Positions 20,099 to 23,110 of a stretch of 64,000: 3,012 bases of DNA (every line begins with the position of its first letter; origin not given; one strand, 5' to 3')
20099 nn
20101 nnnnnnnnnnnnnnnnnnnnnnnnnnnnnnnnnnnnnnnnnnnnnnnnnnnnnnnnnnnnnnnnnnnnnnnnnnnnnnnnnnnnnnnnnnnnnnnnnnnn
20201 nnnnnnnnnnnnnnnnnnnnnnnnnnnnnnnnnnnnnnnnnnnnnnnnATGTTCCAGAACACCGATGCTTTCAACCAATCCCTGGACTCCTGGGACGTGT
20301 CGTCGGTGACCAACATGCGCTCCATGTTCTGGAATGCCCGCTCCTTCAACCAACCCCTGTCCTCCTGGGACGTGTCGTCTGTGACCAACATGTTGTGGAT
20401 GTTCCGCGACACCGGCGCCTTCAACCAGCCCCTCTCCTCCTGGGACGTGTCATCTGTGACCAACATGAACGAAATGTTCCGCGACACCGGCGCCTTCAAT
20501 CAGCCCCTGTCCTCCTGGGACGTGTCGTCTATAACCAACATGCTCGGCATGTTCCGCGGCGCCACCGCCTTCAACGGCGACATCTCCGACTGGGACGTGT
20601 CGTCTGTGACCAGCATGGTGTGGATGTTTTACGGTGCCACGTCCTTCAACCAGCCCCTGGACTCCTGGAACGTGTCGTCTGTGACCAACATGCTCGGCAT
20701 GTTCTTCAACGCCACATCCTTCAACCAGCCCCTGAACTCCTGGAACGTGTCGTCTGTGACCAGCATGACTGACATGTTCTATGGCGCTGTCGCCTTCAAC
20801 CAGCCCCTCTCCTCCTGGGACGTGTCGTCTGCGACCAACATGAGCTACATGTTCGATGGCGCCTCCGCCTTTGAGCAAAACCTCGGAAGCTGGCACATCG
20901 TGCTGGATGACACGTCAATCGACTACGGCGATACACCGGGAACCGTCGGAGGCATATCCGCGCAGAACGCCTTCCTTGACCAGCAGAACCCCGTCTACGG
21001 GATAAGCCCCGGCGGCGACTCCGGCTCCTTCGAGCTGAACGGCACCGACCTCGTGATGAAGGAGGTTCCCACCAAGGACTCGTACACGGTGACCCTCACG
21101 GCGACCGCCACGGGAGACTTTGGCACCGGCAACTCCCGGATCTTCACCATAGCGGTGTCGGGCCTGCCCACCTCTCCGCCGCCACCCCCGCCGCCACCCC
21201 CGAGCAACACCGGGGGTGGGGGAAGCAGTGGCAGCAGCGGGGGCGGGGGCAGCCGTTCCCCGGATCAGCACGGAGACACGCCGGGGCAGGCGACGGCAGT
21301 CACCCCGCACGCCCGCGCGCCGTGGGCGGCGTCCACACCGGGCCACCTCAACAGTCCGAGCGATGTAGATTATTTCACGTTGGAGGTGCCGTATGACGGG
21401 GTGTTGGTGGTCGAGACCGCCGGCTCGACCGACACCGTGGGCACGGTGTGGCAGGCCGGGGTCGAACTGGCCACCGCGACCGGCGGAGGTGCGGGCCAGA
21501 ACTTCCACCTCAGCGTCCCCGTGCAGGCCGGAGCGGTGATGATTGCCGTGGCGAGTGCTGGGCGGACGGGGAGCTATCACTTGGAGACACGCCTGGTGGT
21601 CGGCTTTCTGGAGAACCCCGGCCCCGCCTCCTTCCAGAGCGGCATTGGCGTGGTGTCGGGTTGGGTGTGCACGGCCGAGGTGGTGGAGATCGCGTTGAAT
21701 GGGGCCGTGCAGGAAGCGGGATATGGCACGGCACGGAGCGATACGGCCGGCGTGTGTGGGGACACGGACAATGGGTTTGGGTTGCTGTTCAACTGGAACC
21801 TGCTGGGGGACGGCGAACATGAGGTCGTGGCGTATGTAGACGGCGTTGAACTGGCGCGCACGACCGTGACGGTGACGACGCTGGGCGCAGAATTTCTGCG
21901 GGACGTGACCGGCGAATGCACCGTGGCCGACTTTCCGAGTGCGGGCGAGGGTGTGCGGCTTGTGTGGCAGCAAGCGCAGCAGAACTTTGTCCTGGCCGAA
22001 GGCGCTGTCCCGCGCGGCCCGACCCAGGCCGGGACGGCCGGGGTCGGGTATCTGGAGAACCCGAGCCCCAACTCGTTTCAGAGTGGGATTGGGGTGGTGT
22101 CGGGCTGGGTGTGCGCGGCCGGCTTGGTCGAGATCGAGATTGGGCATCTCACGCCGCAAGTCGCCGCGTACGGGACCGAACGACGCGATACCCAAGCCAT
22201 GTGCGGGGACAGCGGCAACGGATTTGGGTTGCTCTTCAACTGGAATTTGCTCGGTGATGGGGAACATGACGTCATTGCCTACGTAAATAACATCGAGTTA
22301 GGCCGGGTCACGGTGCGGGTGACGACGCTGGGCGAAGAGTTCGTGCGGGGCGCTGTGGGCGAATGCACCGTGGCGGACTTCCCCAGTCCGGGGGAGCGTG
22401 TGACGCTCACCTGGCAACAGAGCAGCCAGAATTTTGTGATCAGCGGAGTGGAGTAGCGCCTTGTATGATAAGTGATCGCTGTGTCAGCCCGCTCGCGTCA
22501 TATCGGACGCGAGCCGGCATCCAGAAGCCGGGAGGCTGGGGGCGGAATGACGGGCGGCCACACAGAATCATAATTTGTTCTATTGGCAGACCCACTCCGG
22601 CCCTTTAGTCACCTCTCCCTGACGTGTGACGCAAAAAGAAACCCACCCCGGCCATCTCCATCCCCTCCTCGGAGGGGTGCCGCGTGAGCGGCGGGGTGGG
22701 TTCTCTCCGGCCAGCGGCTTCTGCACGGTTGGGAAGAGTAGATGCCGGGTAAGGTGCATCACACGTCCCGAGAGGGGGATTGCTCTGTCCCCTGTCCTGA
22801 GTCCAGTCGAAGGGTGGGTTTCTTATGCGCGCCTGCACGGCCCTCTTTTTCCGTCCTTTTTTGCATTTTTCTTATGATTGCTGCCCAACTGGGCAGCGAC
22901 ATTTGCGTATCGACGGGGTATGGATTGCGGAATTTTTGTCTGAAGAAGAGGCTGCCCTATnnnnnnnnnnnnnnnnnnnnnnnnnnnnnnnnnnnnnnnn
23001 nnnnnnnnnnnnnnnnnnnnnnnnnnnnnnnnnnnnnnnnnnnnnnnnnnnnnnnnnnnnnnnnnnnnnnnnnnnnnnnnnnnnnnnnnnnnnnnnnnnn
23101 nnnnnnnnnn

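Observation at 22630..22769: Two copies of a 140-nt highly structured repeat (possible sRNA or REP element)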

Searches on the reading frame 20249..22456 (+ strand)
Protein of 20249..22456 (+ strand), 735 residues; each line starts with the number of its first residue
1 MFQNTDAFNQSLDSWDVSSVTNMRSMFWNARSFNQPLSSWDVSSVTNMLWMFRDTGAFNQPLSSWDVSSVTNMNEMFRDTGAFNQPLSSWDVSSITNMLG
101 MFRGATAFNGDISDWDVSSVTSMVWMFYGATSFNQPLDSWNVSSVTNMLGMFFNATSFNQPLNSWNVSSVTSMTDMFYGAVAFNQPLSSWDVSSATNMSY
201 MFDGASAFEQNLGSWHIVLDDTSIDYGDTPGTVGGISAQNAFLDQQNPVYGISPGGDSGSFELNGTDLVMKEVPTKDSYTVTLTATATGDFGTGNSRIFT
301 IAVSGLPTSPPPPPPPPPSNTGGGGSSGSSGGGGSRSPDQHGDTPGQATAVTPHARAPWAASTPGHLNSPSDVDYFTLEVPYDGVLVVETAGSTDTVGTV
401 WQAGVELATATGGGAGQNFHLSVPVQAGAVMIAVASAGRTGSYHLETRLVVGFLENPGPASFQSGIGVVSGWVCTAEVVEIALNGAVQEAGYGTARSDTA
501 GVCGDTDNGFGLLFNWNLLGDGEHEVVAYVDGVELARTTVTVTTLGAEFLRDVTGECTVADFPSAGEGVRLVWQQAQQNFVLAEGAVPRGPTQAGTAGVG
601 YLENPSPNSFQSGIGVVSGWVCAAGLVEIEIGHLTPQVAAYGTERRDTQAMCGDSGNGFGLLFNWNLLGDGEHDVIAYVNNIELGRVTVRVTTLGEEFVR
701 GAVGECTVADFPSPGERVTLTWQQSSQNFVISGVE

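Call 39: search_protein_families(library=pfam, proteins=[window:20249-22456:+])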
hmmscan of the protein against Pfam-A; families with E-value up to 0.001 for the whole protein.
window:20249-22456:+ (735 aa): 1 family
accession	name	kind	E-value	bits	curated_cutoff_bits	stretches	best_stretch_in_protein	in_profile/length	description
PF03382.20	DUF285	-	1.3e-132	435.2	25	4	1-112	6-117/120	Mycoplasma protein of unknown function, DUF285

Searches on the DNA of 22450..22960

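Call 7: search_rna_families(source=window, start=22450, end=22960, threshold=evalue, max_evalue=10, show_alignments=3)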
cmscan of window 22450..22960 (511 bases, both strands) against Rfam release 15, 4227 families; matches with E-value up to 10: 3.
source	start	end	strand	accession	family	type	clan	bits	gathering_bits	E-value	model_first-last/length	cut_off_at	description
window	22655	22739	+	RF03219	mir-602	Gene; miRNA;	-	23.3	90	0.074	1-85/85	no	mir-602 microRNA precursor family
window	22610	22680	-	RF01762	whalefall-1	Gene; sRNA;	-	14.5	37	0.64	1-56/56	no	Whalefall-1 RNA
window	22622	22717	-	RF00992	mir-593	Gene; miRNA;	-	14.2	100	5.3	1-100/100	no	mir-593 microRNA precursor family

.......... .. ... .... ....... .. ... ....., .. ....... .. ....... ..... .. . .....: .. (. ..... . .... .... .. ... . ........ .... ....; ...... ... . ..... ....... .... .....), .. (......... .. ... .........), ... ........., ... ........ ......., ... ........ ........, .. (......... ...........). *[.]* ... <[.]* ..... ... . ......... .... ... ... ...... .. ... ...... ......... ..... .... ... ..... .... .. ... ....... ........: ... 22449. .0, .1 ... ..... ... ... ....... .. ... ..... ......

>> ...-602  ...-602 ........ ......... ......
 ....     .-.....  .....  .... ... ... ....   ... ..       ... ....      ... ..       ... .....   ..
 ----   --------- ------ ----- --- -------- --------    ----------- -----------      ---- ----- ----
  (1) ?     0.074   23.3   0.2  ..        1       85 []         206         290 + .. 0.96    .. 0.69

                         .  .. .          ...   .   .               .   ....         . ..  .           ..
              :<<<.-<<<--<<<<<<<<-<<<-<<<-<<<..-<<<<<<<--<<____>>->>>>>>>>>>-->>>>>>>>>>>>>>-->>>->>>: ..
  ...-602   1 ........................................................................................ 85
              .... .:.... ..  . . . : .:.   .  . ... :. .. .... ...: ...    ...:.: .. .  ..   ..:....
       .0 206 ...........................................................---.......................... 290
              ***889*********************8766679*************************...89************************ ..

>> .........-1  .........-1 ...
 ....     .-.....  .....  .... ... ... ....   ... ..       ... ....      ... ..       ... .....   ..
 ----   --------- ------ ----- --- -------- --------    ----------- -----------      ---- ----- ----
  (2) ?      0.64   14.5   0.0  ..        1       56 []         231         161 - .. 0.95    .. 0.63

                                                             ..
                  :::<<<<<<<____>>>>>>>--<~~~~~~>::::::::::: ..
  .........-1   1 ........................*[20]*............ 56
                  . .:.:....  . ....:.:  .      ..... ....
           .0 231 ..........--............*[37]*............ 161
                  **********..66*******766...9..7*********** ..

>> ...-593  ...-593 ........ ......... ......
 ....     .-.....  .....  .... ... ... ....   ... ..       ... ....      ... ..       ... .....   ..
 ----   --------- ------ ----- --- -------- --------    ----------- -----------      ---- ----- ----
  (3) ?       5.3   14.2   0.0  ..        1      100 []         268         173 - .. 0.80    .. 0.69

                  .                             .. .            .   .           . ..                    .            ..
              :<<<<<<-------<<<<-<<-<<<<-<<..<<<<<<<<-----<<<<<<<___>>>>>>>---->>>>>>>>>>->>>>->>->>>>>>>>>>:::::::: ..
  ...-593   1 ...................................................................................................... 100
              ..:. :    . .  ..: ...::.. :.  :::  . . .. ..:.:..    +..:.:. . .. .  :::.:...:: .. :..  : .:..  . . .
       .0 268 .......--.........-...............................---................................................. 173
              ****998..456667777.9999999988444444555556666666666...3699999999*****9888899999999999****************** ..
